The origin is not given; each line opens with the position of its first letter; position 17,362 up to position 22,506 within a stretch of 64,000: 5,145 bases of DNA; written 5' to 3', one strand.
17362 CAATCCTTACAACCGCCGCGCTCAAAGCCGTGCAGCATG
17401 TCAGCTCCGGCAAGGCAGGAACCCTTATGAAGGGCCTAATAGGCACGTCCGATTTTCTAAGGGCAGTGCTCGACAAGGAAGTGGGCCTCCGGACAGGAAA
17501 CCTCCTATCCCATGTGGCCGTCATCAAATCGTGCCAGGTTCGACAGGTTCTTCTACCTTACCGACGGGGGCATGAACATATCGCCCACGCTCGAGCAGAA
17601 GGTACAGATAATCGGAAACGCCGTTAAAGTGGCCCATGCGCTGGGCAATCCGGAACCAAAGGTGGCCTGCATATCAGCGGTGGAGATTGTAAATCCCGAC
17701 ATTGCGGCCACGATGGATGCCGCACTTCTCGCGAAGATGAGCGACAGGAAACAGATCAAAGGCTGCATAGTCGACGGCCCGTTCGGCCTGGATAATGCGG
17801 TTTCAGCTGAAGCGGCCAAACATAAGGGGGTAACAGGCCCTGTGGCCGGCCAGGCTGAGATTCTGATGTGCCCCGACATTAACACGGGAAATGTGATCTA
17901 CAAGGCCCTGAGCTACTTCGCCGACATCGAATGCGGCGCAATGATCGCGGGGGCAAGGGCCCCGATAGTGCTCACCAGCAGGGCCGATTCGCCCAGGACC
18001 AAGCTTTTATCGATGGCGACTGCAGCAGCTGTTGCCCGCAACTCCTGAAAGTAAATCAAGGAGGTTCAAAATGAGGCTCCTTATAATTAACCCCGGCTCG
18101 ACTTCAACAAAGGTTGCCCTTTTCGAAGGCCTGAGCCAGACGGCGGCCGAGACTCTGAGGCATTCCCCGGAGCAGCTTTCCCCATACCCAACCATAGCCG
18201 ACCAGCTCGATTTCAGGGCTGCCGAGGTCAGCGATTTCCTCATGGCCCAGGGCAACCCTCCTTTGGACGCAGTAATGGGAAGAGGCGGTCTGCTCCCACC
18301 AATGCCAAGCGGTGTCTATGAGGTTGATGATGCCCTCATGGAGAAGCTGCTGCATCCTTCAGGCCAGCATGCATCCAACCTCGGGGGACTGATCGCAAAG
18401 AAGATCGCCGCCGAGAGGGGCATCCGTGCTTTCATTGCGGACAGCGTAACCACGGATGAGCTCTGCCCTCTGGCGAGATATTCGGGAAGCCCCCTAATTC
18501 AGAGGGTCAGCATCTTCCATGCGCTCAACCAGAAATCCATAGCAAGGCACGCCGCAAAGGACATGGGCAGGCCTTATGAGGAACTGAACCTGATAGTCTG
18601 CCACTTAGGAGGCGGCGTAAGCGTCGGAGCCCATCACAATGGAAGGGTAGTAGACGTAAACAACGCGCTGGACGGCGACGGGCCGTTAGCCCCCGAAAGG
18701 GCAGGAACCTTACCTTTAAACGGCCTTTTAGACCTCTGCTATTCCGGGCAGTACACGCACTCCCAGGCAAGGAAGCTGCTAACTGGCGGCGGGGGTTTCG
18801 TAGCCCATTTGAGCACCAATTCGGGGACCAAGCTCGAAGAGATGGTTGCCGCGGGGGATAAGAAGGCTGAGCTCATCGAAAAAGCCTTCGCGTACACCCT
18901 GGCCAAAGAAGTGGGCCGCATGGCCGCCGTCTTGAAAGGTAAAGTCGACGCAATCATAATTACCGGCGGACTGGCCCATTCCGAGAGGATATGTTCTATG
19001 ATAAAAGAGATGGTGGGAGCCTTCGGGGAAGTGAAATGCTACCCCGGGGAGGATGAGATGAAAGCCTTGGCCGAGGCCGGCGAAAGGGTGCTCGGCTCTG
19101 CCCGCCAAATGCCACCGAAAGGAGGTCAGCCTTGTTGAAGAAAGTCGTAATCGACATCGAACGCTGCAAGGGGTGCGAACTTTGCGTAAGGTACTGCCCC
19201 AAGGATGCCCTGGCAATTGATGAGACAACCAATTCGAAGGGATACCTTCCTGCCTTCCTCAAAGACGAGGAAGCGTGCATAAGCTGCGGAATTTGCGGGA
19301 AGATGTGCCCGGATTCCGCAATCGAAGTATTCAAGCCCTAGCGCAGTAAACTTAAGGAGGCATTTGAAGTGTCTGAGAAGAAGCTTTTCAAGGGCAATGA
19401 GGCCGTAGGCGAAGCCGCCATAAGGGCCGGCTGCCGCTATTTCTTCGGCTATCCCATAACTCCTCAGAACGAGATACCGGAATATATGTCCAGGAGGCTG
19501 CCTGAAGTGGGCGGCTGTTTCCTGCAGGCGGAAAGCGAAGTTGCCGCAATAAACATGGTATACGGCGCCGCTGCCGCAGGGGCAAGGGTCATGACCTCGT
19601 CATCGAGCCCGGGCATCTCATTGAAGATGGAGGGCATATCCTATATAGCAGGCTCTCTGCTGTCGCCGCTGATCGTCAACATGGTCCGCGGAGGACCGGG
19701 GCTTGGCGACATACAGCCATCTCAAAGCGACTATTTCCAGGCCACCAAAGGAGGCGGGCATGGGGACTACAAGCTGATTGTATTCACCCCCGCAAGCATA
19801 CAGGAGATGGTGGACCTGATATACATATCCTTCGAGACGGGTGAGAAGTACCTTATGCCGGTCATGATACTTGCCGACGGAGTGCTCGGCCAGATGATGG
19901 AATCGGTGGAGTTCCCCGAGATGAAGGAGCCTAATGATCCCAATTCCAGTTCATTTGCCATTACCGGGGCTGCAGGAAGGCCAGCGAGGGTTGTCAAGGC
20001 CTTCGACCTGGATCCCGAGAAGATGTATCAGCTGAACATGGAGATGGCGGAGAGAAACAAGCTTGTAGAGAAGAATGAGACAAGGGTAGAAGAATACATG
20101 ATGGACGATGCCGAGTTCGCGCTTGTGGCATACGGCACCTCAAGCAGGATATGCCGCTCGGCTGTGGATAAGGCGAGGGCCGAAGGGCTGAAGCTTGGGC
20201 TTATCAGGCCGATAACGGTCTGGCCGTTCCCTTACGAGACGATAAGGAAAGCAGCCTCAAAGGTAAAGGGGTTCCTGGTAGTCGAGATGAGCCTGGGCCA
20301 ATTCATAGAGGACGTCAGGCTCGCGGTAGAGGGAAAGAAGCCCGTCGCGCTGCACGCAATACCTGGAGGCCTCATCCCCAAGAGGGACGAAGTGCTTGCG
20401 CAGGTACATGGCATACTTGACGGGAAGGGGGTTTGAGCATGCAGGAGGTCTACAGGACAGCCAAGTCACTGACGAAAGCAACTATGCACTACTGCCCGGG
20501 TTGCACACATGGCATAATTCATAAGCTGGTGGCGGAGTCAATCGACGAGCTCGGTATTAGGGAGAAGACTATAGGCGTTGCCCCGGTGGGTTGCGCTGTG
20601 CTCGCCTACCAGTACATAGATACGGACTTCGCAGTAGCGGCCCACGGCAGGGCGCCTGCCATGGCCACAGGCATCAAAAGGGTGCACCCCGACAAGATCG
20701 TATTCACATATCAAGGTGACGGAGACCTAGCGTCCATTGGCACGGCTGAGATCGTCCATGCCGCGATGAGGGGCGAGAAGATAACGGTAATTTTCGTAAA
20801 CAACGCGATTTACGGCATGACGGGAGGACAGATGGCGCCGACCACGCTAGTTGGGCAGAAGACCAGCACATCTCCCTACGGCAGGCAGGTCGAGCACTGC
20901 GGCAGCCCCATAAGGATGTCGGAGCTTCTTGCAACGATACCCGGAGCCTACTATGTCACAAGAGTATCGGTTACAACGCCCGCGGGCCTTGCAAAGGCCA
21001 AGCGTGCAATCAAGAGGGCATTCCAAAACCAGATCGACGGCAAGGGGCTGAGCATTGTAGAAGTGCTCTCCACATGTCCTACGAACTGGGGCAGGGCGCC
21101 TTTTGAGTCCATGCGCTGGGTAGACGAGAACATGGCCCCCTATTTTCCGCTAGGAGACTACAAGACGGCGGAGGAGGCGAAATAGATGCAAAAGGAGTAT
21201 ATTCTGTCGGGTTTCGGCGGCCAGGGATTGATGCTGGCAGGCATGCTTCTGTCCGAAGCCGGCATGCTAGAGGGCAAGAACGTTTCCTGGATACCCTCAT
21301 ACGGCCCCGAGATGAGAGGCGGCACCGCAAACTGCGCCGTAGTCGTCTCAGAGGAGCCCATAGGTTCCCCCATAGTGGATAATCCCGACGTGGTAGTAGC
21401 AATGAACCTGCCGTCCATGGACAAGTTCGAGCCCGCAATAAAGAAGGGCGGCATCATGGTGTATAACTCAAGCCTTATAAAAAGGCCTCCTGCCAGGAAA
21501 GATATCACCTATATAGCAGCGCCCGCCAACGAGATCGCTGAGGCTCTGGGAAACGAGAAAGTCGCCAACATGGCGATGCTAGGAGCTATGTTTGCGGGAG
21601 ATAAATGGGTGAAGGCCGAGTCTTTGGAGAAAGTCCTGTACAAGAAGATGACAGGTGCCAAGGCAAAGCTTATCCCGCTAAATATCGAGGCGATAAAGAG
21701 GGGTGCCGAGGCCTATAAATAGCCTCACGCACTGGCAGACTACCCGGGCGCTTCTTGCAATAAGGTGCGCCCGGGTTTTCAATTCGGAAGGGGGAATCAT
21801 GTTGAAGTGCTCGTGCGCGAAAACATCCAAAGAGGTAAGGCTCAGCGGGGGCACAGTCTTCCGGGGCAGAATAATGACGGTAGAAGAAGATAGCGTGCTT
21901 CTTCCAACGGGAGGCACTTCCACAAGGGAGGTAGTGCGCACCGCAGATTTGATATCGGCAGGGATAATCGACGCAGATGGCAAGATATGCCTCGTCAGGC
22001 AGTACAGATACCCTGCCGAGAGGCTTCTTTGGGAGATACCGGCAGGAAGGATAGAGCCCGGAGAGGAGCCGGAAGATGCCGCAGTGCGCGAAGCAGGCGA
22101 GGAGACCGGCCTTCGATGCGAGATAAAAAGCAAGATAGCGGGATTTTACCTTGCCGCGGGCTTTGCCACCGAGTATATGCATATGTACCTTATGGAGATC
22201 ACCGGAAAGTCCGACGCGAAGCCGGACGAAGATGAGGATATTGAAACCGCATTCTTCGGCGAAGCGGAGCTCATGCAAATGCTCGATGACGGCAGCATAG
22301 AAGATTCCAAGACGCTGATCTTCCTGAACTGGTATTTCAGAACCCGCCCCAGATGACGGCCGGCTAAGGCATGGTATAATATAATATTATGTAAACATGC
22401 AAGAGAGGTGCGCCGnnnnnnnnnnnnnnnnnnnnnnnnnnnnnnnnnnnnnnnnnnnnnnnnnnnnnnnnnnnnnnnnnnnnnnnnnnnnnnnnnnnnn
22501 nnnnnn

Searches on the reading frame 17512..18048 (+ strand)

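Call 29: search_protein_families(library=pfam, proteins=[window:17512-18048:+], max_evalue=0.00001)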
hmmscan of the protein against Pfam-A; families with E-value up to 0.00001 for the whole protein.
window:17512-18048:+ (178 aa): 1 family
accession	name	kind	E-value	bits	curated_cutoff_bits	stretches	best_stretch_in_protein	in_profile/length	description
PF01515.24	PTA_PTB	-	4.4e-38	131.9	24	1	11-171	158-318/319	Phosphate acetyl/butaryl transferase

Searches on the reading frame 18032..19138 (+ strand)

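Call 29: search_protein_families(library=pfam, proteins=[window:18032-19138:+], max_evalue=0.00001)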
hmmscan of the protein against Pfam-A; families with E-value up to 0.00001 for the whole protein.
window:18032-19138:+ (368 aa): 1 family
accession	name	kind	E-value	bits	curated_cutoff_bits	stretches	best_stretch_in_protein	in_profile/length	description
PF00871.23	Acetate_kinase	-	5.3e-19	68.6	22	1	162-318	177-336/392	Acetokinase family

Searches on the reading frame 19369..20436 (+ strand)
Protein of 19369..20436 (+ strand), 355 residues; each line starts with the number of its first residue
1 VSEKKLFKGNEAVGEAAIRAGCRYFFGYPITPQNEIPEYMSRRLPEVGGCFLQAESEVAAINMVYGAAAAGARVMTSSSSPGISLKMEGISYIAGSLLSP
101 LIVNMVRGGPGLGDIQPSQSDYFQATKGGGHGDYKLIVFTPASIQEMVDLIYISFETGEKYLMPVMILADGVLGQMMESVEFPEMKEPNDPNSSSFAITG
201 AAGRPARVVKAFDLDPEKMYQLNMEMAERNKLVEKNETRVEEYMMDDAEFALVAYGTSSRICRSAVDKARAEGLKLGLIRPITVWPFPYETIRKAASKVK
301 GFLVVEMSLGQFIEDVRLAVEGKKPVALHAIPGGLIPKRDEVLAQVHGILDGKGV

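Call 29: search_protein_families(library=pfam, proteins=[window:19369-20436:+], max_evalue=0.00001)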
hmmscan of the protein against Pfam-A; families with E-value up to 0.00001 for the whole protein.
window:19369-20436:+ (355 aa): 3 families
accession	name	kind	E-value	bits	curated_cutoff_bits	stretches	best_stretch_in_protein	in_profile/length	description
PF01855.24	POR_N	-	1.9e-47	162.4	27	1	15-241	1-227/231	Pyruvate flavodoxin/ferredoxin oxidoreductase, thiamine diP-bdg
PF17147.9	PFOR_II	-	8.1e-24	84.4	27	1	248-334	1-94/102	Pyruvate:ferredoxin oxidoreductase core domain II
PF02780.25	Transketolase_C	-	2.2e-07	31.3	25.9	1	249-306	11-68/124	Transketolase, C-terminal domain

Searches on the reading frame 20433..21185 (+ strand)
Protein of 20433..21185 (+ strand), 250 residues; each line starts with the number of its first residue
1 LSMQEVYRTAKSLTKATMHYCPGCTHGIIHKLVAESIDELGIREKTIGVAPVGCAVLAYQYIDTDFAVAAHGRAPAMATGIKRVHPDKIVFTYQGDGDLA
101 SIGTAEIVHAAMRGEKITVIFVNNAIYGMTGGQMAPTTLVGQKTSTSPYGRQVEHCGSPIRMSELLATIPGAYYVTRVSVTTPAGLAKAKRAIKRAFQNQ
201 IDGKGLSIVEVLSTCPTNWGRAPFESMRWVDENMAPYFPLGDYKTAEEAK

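Call 29: search_protein_families(library=pfam, proteins=[window:20433-21185:+], max_evalue=0.00001)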
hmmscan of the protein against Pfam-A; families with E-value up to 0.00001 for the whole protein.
window:20433-21185:+ (250 aa): 1 family
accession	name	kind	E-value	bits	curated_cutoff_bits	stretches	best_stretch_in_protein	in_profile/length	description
PF02775.26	TPP_enzyme_C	-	3.4e-23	82.5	21.9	1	58-211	18-151/151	Thiamine pyrophosphate enzyme, C-terminal TPP binding domain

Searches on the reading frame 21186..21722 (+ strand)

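Call 29: search_protein_families(library=pfam, proteins=[window:21186-21722:+], max_evalue=0.00001)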
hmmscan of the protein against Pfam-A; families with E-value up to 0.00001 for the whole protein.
window:21186-21722:+ (178 aa): 1 family
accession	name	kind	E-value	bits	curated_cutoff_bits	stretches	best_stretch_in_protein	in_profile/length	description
PF01558.24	POR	-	2e-43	149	27.4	1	11-175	1-173/173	Pyruvate ferredoxin/flavodoxin oxidoreductase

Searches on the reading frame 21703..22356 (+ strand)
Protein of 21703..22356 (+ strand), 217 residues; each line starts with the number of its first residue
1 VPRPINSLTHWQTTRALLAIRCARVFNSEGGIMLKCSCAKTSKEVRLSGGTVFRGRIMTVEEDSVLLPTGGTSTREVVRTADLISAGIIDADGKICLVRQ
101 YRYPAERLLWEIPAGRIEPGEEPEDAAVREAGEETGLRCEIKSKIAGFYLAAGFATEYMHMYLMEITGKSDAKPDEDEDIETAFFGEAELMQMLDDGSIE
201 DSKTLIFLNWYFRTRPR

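Call 29: search_protein_families(library=pfam, proteins=[window:21703-22356:+], max_evalue=0.00001)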
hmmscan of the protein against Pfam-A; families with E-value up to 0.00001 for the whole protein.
window:21703-22356:+ (217 aa): 1 family
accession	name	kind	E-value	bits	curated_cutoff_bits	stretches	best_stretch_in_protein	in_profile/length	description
PF00293.34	NUDIX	-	7e-20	71.8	21.1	1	88-196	10-122/134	NUDIX domain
